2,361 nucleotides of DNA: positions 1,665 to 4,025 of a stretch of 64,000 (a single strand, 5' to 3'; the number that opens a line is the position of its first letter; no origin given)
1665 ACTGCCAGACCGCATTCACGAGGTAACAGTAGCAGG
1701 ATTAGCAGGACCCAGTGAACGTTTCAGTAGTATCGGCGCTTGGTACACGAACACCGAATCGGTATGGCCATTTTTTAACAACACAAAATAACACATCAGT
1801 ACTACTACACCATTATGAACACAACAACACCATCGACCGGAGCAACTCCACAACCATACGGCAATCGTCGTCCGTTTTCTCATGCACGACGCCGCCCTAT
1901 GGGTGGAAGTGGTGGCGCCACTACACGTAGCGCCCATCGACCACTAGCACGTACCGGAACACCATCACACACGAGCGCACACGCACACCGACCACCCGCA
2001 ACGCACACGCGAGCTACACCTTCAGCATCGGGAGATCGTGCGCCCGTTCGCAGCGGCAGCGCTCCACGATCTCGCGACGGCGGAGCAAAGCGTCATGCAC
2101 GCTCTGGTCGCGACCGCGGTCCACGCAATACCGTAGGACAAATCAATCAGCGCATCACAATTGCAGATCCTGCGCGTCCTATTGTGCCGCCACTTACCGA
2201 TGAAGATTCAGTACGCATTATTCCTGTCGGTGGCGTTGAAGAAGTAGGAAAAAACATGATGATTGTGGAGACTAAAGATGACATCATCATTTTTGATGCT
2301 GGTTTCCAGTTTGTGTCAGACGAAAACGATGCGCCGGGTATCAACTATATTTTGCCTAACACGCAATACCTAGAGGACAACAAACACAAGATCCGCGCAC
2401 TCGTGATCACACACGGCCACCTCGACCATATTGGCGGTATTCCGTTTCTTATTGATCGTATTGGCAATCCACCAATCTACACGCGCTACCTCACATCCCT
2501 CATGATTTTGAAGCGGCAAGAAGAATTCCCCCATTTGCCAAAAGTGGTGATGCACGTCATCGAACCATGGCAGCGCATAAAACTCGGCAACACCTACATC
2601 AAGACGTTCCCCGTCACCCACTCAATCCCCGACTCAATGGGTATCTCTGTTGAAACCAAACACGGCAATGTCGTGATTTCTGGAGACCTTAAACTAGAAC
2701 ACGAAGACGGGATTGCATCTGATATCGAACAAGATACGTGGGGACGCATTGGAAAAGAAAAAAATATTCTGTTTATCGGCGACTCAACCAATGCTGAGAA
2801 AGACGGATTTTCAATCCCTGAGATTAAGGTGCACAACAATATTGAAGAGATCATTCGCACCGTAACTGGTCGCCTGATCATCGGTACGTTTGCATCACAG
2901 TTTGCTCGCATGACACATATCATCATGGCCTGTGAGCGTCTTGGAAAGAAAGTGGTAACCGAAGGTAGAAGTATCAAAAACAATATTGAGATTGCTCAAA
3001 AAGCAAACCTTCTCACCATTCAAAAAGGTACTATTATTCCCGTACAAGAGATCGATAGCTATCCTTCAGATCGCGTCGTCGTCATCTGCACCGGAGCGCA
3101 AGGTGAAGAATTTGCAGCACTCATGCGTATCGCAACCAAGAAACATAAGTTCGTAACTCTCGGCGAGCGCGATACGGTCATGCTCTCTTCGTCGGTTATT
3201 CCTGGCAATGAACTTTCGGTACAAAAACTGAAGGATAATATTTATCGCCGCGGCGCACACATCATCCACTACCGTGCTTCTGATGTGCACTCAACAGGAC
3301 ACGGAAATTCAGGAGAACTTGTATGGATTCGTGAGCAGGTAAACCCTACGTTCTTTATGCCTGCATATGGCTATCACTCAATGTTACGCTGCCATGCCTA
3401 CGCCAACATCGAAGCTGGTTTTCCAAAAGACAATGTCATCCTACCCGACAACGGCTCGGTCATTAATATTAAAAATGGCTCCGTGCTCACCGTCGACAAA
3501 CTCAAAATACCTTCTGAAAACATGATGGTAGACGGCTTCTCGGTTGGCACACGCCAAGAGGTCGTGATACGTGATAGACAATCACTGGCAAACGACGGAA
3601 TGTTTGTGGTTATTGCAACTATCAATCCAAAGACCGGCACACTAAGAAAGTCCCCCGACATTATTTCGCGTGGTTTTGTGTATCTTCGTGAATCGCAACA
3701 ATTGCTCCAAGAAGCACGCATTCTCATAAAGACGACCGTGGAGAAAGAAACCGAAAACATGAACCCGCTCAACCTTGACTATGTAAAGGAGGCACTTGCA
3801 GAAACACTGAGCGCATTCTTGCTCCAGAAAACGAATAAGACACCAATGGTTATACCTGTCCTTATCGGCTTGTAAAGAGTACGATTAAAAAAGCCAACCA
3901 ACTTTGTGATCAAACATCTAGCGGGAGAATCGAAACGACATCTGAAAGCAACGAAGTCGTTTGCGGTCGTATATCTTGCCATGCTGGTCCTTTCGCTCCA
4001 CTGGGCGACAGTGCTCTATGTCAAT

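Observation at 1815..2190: RNase J carries a ~120-aa arginine-rich, low-complexity N-terminal extension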

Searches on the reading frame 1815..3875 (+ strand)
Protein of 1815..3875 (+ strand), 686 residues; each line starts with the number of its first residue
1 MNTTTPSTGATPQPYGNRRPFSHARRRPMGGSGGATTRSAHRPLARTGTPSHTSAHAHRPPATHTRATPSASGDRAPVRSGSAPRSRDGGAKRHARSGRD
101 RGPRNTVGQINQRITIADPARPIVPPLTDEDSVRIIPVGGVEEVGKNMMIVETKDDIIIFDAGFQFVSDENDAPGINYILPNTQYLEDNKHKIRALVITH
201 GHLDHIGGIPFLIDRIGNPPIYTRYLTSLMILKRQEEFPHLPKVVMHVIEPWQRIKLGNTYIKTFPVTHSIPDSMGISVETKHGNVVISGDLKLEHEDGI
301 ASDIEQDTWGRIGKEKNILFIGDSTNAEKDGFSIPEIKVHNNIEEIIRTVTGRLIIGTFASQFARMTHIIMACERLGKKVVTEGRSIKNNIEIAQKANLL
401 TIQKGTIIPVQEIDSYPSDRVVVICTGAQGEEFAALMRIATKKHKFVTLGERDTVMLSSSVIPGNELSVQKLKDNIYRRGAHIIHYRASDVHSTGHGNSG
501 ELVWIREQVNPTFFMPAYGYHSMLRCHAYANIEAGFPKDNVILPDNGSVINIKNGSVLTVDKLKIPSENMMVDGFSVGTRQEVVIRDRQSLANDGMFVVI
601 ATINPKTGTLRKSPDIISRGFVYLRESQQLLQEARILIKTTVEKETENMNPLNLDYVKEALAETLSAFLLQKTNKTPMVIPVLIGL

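Call 5: search_protein_families(library=pfam, proteins=[window:1815-3875:+], max_evalue=0.01)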
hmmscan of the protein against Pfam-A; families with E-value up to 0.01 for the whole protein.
window:1815-3875:+ (686 aa): 4 families
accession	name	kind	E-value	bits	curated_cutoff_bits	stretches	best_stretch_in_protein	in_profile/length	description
PF22505.1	RNase_J_b_CASP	-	1.5e-39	135.1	27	1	352-475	2-125/126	Ribonuclease J, beta-CASP domain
PF17770.6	RNase_J_C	-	7e-24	85.2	23.8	1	584-684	1-100/102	Ribonuclease J C-terminal domain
PF00753.33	Lactamase_B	-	1.8e-13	51.3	22.7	1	145-303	5-161/196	Metallo-beta-lactamase superfamily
PF12706.13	Lactamase_B_2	-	2.4e-12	47.3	27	1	159-296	4-147/200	Beta-lactamase superfamily domain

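Call 8: find_homologous_proteins(query=window:1815-3872:+, max_evalue=1e-10)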
Query window:1815-3872:+ (686 aa): 8000 proteins with E <= 1e-10 among 8000 candidates; the best 120 are listed.
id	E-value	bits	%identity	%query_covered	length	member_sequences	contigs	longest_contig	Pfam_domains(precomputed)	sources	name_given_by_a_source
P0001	0.0e+0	1210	78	100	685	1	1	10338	PF17770.8,PF12706.14,PF22505.2,PF00753.34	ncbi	-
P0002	0.0e+0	1184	85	88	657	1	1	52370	PF17770.8,PF12706.14,PF22505.2,PF00753.34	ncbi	-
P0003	0.0e+0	1182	80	94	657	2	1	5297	PF17770.8,PF12706.14,PF22505.2,PF23023.2,PF00753.34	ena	-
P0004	0.0e+0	1177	86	84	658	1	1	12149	PF17770.8,PF12706.14,PF22505.2,PF00753.34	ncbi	-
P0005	0.0e+0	1169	84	84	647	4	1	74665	PF17770.8,PF12706.14,PF22505.2,PF00753.34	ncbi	-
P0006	0.0e+0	1165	77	100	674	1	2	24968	PF17770.8,PF12706.14,PF22505.2,PF00753.34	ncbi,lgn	-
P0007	0.0e+0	1161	79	93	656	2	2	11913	PF17770.8,PF12706.14,PF22505.2,PF00753.34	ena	-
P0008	0.0e+0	1147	79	90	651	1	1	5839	PF17770.8,PF12706.14,PF22505.2,PF00753.34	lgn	-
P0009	0.0e+0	1139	79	92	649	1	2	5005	PF17770.8,PF12706.14,PF22505.2,PF00753.34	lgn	-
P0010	0.0e+0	1133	86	84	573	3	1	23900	PF17770.8,PF12706.14,PF22505.2,PF00753.34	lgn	-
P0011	0.0e+0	1104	81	85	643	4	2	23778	PF17770.8,PF12706.14,PF22505.2,PF00753.34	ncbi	-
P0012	0.0e+0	1104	80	88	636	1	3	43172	PF17770.8,PF12706.14,PF22505.2,PF00753.34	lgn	-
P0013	0.0e+0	1100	77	92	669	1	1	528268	PF17770.8,PF12706.14,PF22505.2,PF00753.34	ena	-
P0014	0.0e+0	1094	74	99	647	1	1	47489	PF17770.8,PF12706.14,PF22505.2,PF00753.34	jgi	jgi:ribonuclease J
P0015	0.0e+0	1089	82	84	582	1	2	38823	PF17770.8,PF12706.14,PF22505.2,PF00753.34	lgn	-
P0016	0.0e+0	1085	75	91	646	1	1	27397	PF17770.8,PF12706.14,PF22505.2,PF00753.34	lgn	-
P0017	0.0e+0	1084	79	86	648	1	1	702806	PF17770.8,PF12706.14,PF22505.2,PF00753.34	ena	-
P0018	0.0e+0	1079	82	83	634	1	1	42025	PF17770.8,PF12706.14,PF22505.2,PF00753.34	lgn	-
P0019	0.0e+0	1070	71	98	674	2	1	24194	PF17770.8,PF12706.14,PF22505.2,PF00753.34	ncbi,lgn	-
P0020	0.0e+0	1069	72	96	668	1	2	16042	PF17770.8,PF12706.14,PF22505.2,PF00753.34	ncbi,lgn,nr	ncbi:MAG: ribonuclease J [Candidatus Pacebacteria bacterium]|nr:ribonuclease J [Candidatus Paceibact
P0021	0.0e+0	1066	74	93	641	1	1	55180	PF17770.8,PF12706.14,PF22505.2,PF00753.34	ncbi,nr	ncbi:ribonuclease J [Candidatus Kaiserbacteria bacterium]|nr:ribonuclease J [Candidatus Kaiserbacter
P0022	0.0e+0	1065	75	91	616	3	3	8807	PF17770.8,PF12706.14,PF22505.2,PF00753.34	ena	-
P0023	0.0e+0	1063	69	100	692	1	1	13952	PF17770.8,PF12706.14,PF22505.2,PF00753.34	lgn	-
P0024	0.0e+0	1060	70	100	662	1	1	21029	PF17770.8,PF12706.14,PF22505.2,PF23023.2,PF00753.34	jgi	jgi:ribonuclease J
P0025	0.0e+0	1060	70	100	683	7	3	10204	PF17770.8,PF12706.14,PF22505.2,PF00753.34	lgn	-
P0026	0.0e+0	1059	73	97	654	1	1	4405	PF17770.8,PF12706.14,PF22505.2,PF00753.34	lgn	-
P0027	0.0e+0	1059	71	97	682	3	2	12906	PF17770.8,PF12706.14,PF22505.2,PF00753.34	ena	-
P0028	0.0e+0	1058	80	84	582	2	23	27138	PF17770.8,PF12706.14,PF22505.2,PF00753.34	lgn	-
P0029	0.0e+0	1058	78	84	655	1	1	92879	PF17770.8,PF12706.14,PF22505.2,PF00753.34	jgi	jgi:ribonuclease J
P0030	0.0e+0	1058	79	84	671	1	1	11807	PF17770.8,PF12706.14,PF22505.2,PF00753.34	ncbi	-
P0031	0.0e+0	1058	75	92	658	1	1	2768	PF17770.8,PF12706.14,PF22505.2,PF00753.34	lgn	-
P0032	0.0e+0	1057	72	94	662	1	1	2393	PF17770.8,PF12706.14,PF22505.2,PF00753.34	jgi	-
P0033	0.0e+0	1056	69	99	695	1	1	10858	PF17770.8,PF12706.14,PF22505.2,PF00753.34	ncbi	-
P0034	0.0e+0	1056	71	98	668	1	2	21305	PF17770.8,PF12706.14,PF22505.2,PF00753.34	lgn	-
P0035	0.0e+0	1055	80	84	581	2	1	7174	PF17770.8,PF12706.14,PF22505.2,PF00753.34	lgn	-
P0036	0.0e+0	1055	75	90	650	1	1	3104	PF17770.8,PF12706.14,PF22505.2,PF00753.34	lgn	-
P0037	0.0e+0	1055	75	88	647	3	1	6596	PF17770.8,PF12706.14,PF22505.2,PF00753.34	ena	-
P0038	0.0e+0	1053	72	95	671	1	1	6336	PF17770.8,PF12706.14,PF22505.2,PF00753.34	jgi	jgi:ribonuclease J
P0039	0.0e+0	1053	71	98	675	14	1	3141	PF17770.8,PF12706.14,PF22505.2,PF00753.34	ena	-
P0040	0.0e+0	1053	70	100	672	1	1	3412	PF17770.8,PF12706.14,PF22505.2,PF23023.2,PF00753.34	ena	-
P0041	0.0e+0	1053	70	99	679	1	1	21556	PF17770.8,PF12706.14,PF22505.2,PF23023.2,PF00753.34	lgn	-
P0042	0.0e+0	1053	73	93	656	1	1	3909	PF17770.8,PF12706.14,PF22505.2,PF00753.34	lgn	-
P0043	0.0e+0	1052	72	95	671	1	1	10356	PF17770.8,PF12706.14,PF22505.2,PF00753.34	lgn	-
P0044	0.0e+0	1052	72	95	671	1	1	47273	PF17770.8,PF12706.14,PF22505.2,PF00753.34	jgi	jgi:ribonuclease J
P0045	0.0e+0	1052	71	97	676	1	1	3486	PF17770.8,PF12706.14,PF22505.2,PF00753.34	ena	-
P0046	0.0e+0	1052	72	95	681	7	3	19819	PF17770.8,PF12706.14,PF22505.2,PF00753.34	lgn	-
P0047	0.0e+0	1051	73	90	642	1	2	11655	PF17770.8,PF12706.14,PF22505.2,PF00753.34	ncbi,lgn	-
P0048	0.0e+0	1051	70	98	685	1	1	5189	PF17770.8,PF12706.14,PF22505.2,PF00753.34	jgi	jgi:ribonuclease J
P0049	0.0e+0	1051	69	99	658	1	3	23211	PF17770.8,PF12706.14,PF22505.2,PF00753.34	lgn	-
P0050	0.0e+0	1051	69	100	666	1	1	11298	PF17770.8,PF12706.14,PF22505.2,PF00753.34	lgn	-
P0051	0.0e+0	1050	70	99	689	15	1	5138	PF17770.8,PF12706.14,PF22505.2,PF00753.34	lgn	-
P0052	0.0e+0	1050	71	93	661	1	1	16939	PF17770.8,PF12706.14,PF22505.2,PF00753.34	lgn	-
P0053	0.0e+0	1049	71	98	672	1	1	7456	PF17770.8,PF12706.14,PF22505.2,PF00753.34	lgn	-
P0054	0.0e+0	1048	71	98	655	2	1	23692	PF17770.8,PF12706.14,PF22505.2,PF00753.34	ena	-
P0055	0.0e+0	1048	70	99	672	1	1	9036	PF17770.8,PF12706.14,PF22505.2,PF00753.34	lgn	-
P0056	0.0e+0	1048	70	98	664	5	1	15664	PF17770.8,PF12706.14,PF22505.2,PF00753.34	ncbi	-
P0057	0.0e+0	1047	81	82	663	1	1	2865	PF17770.8,PF12706.14,PF22505.2,PF00753.34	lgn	-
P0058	0.0e+0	1047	74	90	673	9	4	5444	PF17770.8,PF12706.14,PF22505.2,PF00753.34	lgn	-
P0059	0.0e+0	1047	70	98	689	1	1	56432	PF17770.8,PF12706.14,PF22505.2,PF00753.34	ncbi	-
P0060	0.0e+0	1046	78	85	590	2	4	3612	PF17770.8,PF12706.14,PF22505.2,PF00753.34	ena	-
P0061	0.0e+0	1046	70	99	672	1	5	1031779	PF17770.8,PF12706.14,PF22505.2,PF00753.34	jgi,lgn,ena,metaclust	metaclust:\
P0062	0.0e+0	1045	73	93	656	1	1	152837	PF17770.8,PF12706.14,PF22505.2,PF00753.34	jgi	jgi:ribonuclease J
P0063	0.0e+0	1045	73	92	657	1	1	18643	PF17770.8,PF12706.14,PF22505.2,PF00753.34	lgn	-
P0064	0.0e+0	1044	72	94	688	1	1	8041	PF17770.8,PF12706.14,PF22505.2,PF00753.34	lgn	-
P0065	0.0e+0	1044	72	95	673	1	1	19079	PF17770.8,PF12706.14,PF22505.2,PF00753.34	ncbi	-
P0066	0.0e+0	1044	73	89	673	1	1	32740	PF17770.8,PF12706.14,PF22505.2,PF00753.34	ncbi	-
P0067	0.0e+0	1044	72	95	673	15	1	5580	PF17770.8,PF12706.14,PF22505.2,PF00753.34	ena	-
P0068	0.0e+0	1043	72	92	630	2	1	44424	PF17770.8,PF12706.14,PF22505.2,PF00753.34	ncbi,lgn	-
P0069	0.0e+0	1043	78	84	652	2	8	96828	PF17770.8,PF12706.14,PF22505.2,PF00753.34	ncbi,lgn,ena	-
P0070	0.0e+0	1042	71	98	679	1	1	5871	PF17770.8,PF12706.14,PF22505.2,PF23023.2,PF00753.34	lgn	-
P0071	0.0e+0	1041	69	98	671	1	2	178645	PF17770.8,PF12706.14,PF22505.2,PF00753.34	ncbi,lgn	-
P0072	0.0e+0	1041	70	95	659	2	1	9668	PF17770.8,PF12706.14,PF22505.2,PF00753.34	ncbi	-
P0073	0.0e+0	1041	79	82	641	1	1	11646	PF17770.8,PF12706.14,PF22505.2,PF00753.34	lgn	-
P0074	0.0e+0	1041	77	84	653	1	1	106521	PF17770.8,PF12706.14,PF22505.2,PF00753.34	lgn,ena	-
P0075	0.0e+0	1040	70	95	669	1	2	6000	PF17770.8,PF12706.14,PF22505.2,PF00753.34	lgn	-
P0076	0.0e+0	1040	77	84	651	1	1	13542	PF17770.8,PF12706.14,PF22505.2,PF00753.34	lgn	-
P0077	0.0e+0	1040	69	99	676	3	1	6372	PF17770.8,PF12706.14,PF22505.2,PF23023.2,PF00753.34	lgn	-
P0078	0.0e+0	1040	78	84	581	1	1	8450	PF17770.8,PF12706.14,PF22505.2,PF00753.34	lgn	-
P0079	0.0e+0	1040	78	84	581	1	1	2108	PF17770.8,PF12706.14,PF22505.2,PF00753.34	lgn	-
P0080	0.0e+0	1039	79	84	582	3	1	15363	PF17770.8,PF12706.14,PF22505.2,PF00753.34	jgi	-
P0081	0.0e+0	1039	72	94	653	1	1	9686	PF17770.8,PF12706.14,PF22505.2,PF00753.34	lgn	-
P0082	0.0e+0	1039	79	84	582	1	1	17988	PF17770.8,PF12706.14,PF22505.2,PF23023.2,PF00753.34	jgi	jgi:ribonuclease J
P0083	0.0e+0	1038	75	86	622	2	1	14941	PF17770.8,PF12706.14,PF22505.2,PF00753.34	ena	-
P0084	0.0e+0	1038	73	88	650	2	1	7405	PF17770.8,PF12706.14,PF22505.2,PF00753.34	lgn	-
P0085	0.0e+0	1038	77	85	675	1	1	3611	PF17770.8,PF12706.14,PF22505.2,PF00753.34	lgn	-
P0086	0.0e+0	1036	70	97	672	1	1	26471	PF17770.8,PF12706.14,PF22505.2,PF23023.2,PF00753.34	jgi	jgi:ribonuclease J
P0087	0.0e+0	1036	77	84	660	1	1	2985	PF17770.8,PF12706.14,PF22505.2,PF00753.34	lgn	-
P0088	0.0e+0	1036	80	82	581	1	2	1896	PF17770.8,PF12706.14,PF22505.2,PF00753.34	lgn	-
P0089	0.0e+0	1036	74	89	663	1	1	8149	PF17770.8,PF12706.14,PF22505.2,PF00753.34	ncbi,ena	-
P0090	0.0e+0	1036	78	84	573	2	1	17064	PF17770.8,PF12706.14,PF22505.2,PF00753.34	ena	-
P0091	0.0e+0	1035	69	100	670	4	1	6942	PF17770.8,PF12706.14,PF22505.2,PF23023.2,PF00753.34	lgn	-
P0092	0.0e+0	1035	77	84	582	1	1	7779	PF17770.8,PF12706.14,PF22505.2,PF00753.34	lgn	-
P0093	0.0e+0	1035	70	94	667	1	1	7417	PF17770.8,PF12706.14,PF22505.2,PF00753.34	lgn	-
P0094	0.0e+0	1034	69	98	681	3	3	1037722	PF17770.8,PF12706.14,PF22505.2,PF00753.34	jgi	jgi:ribonuclease J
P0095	0.0e+0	1033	83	79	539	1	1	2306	PF17770.8,PF12706.14,PF22505.2,PF00753.34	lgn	-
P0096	0.0e+0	1033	72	91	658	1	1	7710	PF17770.8,PF12706.14,PF22505.2,PF00753.34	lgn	-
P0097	0.0e+0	1033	72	90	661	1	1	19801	PF17770.8,PF12706.14,PF22505.2,PF00753.34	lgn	-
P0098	0.0e+0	1033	69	96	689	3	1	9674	PF17770.8,PF12706.14,PF22505.2,PF23023.2,PF00753.34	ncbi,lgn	-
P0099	0.0e+0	1032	71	95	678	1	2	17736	PF17770.8,PF12706.14,PF22505.2,PF00753.34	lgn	-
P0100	0.0e+0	1032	74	89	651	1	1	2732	PF17770.8,PF12706.14,PF22505.2,PF00753.34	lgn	-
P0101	0.0e+0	1032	70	97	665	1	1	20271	PF17770.8,PF12706.14,PF22505.2,PF23023.2,PF00753.34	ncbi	-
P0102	0.0e+0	1032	73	91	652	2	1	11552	PF17770.8,PF12706.14,PF22505.2,PF00753.34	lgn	-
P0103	0.0e+0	1032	71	92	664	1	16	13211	PF17770.8,PF12706.14,PF22505.2,PF00753.34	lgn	-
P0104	0.0e+0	1031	70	94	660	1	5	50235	PF17770.8,PF12706.14,PF22505.2,PF00753.34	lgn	-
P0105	0.0e+0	1031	78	84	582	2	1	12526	PF17770.8,PF12706.14,PF22505.2,PF00753.34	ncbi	-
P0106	0.0e+0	1031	71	94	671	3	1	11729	PF17770.8,PF12706.14,PF22505.2,PF00753.34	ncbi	-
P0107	0.0e+0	1031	79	82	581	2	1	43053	PF17770.8,PF12706.14,PF22505.2,PF00753.34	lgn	-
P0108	0.0e+0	1030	72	93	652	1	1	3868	PF17770.8,PF12706.14,PF22505.2,PF00753.34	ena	-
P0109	0.0e+0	1029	78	84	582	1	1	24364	PF17770.8,PF12706.14,PF22505.2,PF00753.34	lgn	-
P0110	0.0e+0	1028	77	84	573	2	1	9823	PF17770.8,PF12706.14,PF22505.2,PF00753.34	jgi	-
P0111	0.0e+0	1028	73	90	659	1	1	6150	PF17770.8,PF12706.14,PF22505.2,PF00753.34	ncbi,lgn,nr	ncbi:MAG TPA: ribonuclease J [Candidatus Paceibacterota bacterium]|nr:ribonuclease J [Candidatus Pac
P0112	0.0e+0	1027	78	83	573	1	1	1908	PF17770.8,PF12706.14,PF22505.2,PF00753.34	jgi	jgi:ribonuclease J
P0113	0.0e+0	1027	71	93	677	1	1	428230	PF17770.8,PF12706.14,PF22505.2,PF00753.34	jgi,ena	-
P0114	0.0e+0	1026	78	83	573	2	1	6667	PF17770.8,PF12706.14,PF22505.2,PF00753.34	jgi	jgi:ribonuclease J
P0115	0.0e+0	1025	78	84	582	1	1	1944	PF17770.8,PF12706.14,PF22505.2,PF00753.34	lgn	-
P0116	0.0e+0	1025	77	84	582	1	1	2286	PF17770.8,PF12706.14,PF22505.2,PF00753.34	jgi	jgi:ribonuclease J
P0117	0.0e+0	1024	77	84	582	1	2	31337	PF17770.8,PF12706.14,PF22505.2,PF00753.34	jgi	jgi:ribonuclease J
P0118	0.0e+0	1023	72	90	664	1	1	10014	PF17770.8,PF12706.14,PF22505.2,PF23023.2,PF00753.34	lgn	-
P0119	0.0e+0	1023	71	93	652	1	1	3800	PF17770.8,PF12706.14,PF22505.2,PF00753.34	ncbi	-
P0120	0.0e+0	1023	76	86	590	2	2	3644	PF17770.8,PF12706.14,PF22505.2,PF00753.34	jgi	jgi:ribonuclease J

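Call 10: find_related_loci(query=window:1815-3872:+, collection=genome_contigs, flank=3000)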
Query window:1815-3872:+ (686 aa) in genome_contigs; peptide patterns used: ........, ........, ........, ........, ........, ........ (x = any residue, [..] = any of these).
60 stretches matched a pattern; 25 encode a relative of the query (tblastn E <= 1e-3); 25 distinct loci.
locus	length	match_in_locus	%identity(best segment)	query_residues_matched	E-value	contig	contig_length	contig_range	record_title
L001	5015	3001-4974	72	30-686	0e+0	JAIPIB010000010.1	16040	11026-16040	MAG: Candidatus Paceibacterota bacterium isolate Tobar12.5m-G43 Tobar12-5m-C2454, whole genome shotgun sequence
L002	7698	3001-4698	71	122-686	0e+0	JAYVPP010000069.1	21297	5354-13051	MAG: Candidatus Kaiserbacteria bacterium isolate GL72_DN_metabinner_43 GL72_DN_metabinner_43_68, whole genome shotgun se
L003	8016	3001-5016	59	1-686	0e+0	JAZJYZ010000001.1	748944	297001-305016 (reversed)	MAG: Patescibacteria group bacterium isolate ADI_H2L1_1_122_18_3-bin003_1 ADIH2L11_B003_1_000000000001, whole genome sho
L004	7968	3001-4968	59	4-686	0e+0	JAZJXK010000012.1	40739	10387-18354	MAG: Patescibacteria group bacterium isolate ADI_H1L2_2_122_18_3-bin007_1 ADIH1L22_B007_1_000000000012, whole genome sho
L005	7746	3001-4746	62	105-686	0e+0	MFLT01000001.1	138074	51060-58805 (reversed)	MAG: Candidatus Kaiserbacteria bacterium RIFCSPLOWO2_01_FULL_45_25 rifcsplowo2_01_scaffold_1233, whole genome shotgun se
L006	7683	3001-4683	58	124-686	0e+0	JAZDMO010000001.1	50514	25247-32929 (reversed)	MAG: Patescibacteria group bacterium isolate MEGAHIT-group-0.66 k141_12776933, whole genome shotgun sequence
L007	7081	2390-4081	58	123-686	0e+0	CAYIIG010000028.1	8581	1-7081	MAG TPA_asm: uncultured Candidatus Saccharibacteria bacterium isolate ERP119705_co20_252 genome assembly, contig: NODE_1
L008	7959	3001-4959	80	43-686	0e+0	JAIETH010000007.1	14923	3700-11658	MAG: Patescibacteria group bacterium isolate time.spades.CONCOCT.1kb_028 c_000000000017, whole genome shotgun sequence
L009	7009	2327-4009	53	124-686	0e+0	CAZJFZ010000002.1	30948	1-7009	MAG TPA_asm: uncultured Candidatus Saccharibacteria bacterium isolate SRP062349_co1_170 genome assembly, contig: NODE_16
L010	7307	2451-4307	49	57-686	0e+0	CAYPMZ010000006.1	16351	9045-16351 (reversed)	MAG TPA_asm: uncultured Candidatus Saccharibacteria bacterium isolate SRP193066_co2_69 genome assembly, contig: NODE_186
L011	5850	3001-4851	48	46-678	0e+0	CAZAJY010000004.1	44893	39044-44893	MAG TPA_asm: uncultured Candidatus Saccharibacteria bacterium isolate SRP178699_co1_453 genome assembly, contig: NODE_74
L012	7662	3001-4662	51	131-686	0e+0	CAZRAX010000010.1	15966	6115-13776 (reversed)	MAG TPA_asm: uncultured Candidatus Saccharibacteria bacterium isolate SRP141376_co3_449 genome assembly, contig: NODE_10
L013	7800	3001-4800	48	77-678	2e-178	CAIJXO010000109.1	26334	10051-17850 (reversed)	uncultured bacterium isolate Loclat_bin-10598 genome assembly, contig: bin-10598:109/119, whole genome shotgun sequence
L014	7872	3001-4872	48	59-686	0e+0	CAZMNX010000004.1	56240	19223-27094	MAG TPA_asm: uncultured Candidatus Saccharibacteria bacterium isolate SRP272421_co2_491 genome assembly, contig: NODE_87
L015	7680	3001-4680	59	124-684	0e+0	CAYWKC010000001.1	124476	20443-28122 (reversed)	MAG TPA_asm: uncultured Candidatus Saccharibacteria bacterium isolate SRP178699_co1_634 genome assembly, contig: NODE_69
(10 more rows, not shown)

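Call 15: find_encoding_contigs(protein=P0028, flank=2500, max_places=3)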
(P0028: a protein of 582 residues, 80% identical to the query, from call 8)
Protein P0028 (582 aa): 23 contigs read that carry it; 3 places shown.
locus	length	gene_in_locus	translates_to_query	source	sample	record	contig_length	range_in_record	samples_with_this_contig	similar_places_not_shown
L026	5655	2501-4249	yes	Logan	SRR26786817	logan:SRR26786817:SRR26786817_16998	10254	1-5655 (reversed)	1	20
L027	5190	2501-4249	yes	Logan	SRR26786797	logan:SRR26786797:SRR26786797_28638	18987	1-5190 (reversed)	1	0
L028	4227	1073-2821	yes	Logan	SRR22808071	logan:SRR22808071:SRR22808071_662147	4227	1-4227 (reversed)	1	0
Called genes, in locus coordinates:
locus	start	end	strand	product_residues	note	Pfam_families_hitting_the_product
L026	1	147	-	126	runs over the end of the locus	PF00166:Cpn10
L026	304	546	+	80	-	PF03840:SecG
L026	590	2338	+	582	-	PF00496:SBP_bac_5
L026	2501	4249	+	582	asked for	PF00753:Lactamase_B, PF12706:Lactamase_B_2, PF22505:RNase_J_b_CASP, PF17770:RNase_J_C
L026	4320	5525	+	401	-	PF07690:MFS_1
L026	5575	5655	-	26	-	?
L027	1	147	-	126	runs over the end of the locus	PF00166:Cpn10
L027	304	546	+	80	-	PF03840:SecG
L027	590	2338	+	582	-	PF00496:SBP_bac_5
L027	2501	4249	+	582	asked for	PF00753:Lactamase_B, PF12706:Lactamase_B_2, PF22505:RNase_J_b_CASP, PF17770:RNase_J_C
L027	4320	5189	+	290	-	?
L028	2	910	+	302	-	?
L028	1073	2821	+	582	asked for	PF00753:Lactamase_B, PF12706:Lactamase_B_2, PF22505:RNase_J_b_CASP, PF17770:RNase_J_C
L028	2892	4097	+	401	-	PF07690:MFS_1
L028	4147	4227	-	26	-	?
